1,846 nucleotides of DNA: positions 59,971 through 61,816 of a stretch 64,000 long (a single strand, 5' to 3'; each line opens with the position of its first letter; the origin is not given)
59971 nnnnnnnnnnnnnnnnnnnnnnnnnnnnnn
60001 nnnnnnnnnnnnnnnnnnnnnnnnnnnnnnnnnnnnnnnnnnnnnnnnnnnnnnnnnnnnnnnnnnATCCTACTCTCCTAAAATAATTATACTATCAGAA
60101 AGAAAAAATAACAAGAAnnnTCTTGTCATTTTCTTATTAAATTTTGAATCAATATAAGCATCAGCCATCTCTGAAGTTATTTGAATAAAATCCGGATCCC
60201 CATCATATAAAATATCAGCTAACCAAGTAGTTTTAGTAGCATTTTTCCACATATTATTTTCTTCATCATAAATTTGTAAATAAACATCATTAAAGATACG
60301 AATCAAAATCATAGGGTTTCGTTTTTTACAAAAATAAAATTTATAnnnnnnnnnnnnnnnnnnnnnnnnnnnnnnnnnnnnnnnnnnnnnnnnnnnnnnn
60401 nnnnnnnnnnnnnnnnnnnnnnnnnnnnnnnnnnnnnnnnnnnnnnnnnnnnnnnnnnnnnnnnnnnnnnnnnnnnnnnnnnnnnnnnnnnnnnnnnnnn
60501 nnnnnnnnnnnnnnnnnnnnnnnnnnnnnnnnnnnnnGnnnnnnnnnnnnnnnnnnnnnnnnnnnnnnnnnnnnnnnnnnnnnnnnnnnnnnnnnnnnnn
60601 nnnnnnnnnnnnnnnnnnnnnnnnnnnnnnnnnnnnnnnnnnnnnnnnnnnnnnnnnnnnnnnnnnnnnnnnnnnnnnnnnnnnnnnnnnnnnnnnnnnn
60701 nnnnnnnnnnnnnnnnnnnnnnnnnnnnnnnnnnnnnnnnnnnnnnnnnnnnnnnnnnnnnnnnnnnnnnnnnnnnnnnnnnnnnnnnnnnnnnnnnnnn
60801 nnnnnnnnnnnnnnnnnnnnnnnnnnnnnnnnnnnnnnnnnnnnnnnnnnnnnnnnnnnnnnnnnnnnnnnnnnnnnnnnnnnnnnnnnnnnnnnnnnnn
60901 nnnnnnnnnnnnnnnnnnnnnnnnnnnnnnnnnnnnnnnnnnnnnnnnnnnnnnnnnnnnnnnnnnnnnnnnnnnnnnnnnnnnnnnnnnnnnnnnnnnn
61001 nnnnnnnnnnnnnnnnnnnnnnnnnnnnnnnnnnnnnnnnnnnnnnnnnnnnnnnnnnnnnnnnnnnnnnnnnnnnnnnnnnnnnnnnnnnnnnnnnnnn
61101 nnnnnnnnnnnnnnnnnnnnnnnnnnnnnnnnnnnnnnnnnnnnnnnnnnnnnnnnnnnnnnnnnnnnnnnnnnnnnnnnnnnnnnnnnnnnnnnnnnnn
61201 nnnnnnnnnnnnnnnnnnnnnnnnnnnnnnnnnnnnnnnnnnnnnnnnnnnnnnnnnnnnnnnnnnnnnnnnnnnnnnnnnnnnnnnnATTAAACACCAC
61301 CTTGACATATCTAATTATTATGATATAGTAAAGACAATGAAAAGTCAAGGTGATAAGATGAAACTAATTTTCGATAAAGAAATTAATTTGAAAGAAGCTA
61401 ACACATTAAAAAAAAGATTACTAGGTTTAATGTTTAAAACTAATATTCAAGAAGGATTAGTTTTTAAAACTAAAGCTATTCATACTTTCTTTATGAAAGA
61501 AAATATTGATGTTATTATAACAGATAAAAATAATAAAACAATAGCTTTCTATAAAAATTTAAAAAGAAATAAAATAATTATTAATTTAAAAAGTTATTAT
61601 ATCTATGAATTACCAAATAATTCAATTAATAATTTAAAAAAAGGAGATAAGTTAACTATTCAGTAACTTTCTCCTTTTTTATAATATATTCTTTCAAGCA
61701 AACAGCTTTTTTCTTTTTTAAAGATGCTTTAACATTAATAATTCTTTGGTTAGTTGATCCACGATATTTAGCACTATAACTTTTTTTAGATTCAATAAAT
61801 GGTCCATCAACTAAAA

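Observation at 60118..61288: toxSAS-like RelA/SpoT-homologue toxin candidate with a tightly coupled, internally duplicated 139-aa partner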

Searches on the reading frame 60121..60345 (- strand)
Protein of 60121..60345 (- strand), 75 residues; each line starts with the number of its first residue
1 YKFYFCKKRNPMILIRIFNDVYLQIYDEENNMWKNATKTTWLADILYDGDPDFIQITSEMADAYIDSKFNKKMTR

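Call 32: find_homologous_proteins(query=A2, max_evalue=0.01)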
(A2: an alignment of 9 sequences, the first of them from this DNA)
Query A2 (9 sequences) (75 aa, profile of the alignment): 51 proteins with E <= 0.01 among 804 candidates.
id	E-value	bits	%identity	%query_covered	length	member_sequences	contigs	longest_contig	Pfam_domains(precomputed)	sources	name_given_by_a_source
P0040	8.6e-45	169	79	100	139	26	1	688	-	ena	-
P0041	6.7e-44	166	79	100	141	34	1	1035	-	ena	-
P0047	2.5e-43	164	56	96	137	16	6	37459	-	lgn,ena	-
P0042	3.9e-41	157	80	100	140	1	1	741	-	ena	-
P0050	4.0e-39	150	71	100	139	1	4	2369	-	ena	-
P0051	1.2e-38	149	46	100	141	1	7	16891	-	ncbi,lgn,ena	-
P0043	6.8e-38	147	60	100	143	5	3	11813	-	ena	-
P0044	7.6e-38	146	59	100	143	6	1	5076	-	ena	-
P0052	3.7e-37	144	51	100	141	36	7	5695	-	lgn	-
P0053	7.7e-33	130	58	89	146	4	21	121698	-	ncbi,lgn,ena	-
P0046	5.9e-28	115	80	100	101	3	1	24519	-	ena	-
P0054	2.2e-20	90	77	85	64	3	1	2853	-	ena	-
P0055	1.8e-19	87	25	91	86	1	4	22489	-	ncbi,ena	-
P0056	1.4e-18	85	24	84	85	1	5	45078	-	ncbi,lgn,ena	-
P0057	8.4e-16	76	32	91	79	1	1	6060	-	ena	-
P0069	2.3e-14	71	30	91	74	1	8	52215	-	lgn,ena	-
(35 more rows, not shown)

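Call 34: find_encoding_contigs(protein=P0069, flank=5000, max_places=3)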
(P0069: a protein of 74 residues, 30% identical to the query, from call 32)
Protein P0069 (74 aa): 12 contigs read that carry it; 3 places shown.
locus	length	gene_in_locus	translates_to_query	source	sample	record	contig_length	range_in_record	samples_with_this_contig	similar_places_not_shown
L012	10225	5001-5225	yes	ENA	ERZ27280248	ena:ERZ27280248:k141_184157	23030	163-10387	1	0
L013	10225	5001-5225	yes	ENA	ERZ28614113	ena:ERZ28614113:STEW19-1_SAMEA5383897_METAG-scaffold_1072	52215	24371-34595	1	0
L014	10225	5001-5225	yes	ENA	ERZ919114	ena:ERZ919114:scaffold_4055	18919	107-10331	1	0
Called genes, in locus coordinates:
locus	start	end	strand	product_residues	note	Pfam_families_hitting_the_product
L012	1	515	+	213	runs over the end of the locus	-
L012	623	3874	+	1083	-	PF08239:SH3_3 (faint), PF01832:Glucosaminidase, PF16403:Bact_surface_Ig-like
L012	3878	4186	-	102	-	-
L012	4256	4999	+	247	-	-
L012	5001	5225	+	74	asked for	-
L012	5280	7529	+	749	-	PF17854:FtsK_alpha, PF01580:FtsK_SpoIIIE, PF09397:FtsK_gamma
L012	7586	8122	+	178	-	-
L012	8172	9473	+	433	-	PF25888:WHD_DnaB, PF07261:DnaB_2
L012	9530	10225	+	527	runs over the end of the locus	-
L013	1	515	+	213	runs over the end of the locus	-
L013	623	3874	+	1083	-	PF08239:SH3_3 (faint), PF01832:Glucosaminidase, PF16403:Bact_surface_Ig-like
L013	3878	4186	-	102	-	-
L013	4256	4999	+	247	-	-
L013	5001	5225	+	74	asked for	-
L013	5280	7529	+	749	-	PF17854:FtsK_alpha, PF01580:FtsK_SpoIIIE, PF09397:FtsK_gamma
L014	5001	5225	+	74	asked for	-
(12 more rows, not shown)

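Call 35: find_encoding_contigs(protein=P0053, flank=8000, max_places=2)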
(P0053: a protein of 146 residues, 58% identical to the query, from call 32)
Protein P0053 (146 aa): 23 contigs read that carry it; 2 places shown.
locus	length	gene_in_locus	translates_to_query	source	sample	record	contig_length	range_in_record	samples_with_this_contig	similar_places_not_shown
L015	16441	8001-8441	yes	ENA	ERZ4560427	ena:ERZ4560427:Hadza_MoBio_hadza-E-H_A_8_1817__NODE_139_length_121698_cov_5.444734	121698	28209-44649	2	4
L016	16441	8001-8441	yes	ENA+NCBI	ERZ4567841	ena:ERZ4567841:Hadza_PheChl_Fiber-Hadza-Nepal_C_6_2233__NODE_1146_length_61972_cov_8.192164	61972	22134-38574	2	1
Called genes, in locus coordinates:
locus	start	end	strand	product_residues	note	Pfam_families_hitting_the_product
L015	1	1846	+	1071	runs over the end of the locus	PF08239:SH3_3 (faint), PF01832:Glucosaminidase, PF16403:Bact_surface_Ig-like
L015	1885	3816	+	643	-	-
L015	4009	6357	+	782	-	PF03477:ATP-cone, PF13597:NRDD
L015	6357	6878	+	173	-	PF13353:Fer4_12, PF04055:Radical_SAM (weak)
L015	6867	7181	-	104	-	PF02643:DUF192 (weak)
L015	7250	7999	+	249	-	-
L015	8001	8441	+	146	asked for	-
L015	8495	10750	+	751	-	PF17854:FtsK_alpha, PF01580:FtsK_SpoIIIE, PF09397:FtsK_gamma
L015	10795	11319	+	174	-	-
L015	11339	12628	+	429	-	PF25888:WHD_DnaB, PF07261:DnaB_2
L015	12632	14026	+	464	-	-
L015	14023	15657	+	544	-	-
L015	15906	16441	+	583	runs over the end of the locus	PF07973:tRNA_SAD, PF00587:tRNA-synt_2b, PF03129:HGTP_anticodon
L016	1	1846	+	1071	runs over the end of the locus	PF08239:SH3_3 (faint), PF01832:Glucosaminidase, PF16403:Bact_surface_Ig-like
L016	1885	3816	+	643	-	-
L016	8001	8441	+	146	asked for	-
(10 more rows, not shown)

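Call 100: search_protein_families(library=phrogs, proteins=[P0069, P0056], max_evalue=0.01)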
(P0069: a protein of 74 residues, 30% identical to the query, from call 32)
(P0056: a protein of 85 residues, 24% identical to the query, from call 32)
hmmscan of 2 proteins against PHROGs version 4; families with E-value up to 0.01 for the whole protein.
P0069 (74 aa): 1 family
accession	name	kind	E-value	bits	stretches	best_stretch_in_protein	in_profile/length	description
phrog_3514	-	unknown function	8.5e-06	26.5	1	5-65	3-64/68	-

P0056 (85 aa): 1 family
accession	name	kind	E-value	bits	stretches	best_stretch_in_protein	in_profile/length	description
phrog_3514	-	unknown function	0.00027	21.7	1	9-69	3-64/68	-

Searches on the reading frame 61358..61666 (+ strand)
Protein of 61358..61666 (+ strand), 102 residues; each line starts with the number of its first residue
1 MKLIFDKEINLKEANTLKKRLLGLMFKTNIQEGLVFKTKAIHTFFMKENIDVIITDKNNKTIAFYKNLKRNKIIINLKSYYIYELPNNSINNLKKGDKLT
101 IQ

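Call 95: find_encoding_contigs(protein=window:61358-61666:+, flank=3000, max_places=10)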
Protein window:61358-61666:+ (102 aa): 2 contigs read that carry it; 1 place shown.
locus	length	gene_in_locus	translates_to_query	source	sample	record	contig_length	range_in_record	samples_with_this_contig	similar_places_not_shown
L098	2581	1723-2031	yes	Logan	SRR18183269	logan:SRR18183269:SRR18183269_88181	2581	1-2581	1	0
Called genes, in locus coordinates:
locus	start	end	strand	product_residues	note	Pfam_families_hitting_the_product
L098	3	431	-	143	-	?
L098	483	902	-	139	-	-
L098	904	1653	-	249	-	-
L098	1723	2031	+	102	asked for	PF02643:DUF192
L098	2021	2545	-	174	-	PF13353:Fer4_12, PF04055:Radical_SAM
